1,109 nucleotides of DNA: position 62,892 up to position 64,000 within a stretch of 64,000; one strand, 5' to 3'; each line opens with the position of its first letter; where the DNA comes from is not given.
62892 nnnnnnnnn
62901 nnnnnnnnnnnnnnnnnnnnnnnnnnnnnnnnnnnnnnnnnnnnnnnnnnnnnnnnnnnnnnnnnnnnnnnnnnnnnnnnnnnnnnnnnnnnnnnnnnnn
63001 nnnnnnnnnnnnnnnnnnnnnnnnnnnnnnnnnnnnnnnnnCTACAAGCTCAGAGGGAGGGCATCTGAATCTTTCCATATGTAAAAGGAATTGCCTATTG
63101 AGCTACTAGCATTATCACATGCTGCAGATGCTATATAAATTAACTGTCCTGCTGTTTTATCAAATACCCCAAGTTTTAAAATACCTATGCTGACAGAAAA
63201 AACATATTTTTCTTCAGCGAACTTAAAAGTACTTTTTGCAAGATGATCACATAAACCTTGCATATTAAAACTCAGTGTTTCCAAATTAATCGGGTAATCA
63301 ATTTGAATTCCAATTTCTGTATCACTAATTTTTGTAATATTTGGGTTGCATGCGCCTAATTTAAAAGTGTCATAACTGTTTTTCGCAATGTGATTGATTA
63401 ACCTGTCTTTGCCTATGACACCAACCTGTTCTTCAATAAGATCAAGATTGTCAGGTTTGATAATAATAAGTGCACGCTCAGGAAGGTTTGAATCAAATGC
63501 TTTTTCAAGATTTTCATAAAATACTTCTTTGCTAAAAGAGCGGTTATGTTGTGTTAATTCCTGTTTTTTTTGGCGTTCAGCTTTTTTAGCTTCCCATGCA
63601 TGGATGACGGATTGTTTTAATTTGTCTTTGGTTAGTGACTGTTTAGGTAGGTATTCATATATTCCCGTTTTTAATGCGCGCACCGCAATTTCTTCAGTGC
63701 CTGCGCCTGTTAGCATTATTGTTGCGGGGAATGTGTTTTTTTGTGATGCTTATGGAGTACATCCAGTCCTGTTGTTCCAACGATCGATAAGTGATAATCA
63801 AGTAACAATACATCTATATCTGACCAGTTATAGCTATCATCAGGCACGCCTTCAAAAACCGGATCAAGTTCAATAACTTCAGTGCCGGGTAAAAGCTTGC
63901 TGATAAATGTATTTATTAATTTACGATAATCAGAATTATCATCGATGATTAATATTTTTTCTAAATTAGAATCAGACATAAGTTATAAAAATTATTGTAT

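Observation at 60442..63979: Giant REC / degenerate-GGDEF / 43-aa-repeat helical spacer / degenerate-EAL signalling protein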

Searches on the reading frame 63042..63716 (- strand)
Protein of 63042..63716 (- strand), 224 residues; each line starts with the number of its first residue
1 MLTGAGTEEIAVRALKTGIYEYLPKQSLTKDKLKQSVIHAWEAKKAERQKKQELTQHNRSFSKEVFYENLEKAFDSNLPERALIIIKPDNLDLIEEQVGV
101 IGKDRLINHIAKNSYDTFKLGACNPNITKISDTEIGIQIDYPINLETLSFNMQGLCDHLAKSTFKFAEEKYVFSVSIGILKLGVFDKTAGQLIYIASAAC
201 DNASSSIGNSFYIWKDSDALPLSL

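Call 4: search_protein_families(library=pfam, proteins=[window:63042-63716:-], max_evalue=1)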
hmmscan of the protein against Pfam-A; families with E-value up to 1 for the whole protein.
window:63042-63716:- (224 aa): 4 families
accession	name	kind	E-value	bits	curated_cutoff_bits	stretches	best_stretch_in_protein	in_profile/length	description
PF22131.1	CjCas9_PI_CTD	-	0.06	14.1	21.9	1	161-188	46-73/76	CRISPR-associated endonuclease CjCas9 PI-CTD domain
PF00990.26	GGDEF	-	0.061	13.5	23.8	1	57-205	10-156/161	Diguanylate cyclase, GGDEF domain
PF01532.26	Glyco_hydro_47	-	0.082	12.3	22.9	1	9-70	207-266/455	Glycosyl hydrolase family 47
PF00072.30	Response_reg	-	0.14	12.8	30.2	1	1-36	75-109/111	Response regulator receiver domain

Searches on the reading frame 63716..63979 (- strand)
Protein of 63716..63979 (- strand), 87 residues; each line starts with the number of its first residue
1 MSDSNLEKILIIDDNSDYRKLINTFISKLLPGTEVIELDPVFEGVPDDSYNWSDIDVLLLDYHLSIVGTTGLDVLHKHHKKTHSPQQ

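Call 4: search_protein_families(library=pfam, proteins=[window:63716-63979:-], max_evalue=1)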
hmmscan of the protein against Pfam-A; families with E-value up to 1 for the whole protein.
window:63716-63979:- (87 aa): 1 family
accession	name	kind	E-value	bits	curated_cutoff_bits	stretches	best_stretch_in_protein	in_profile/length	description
PF00072.30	Response_reg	-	0.0019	18.8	30.2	1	9-81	1-67/111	Response regulator receiver domain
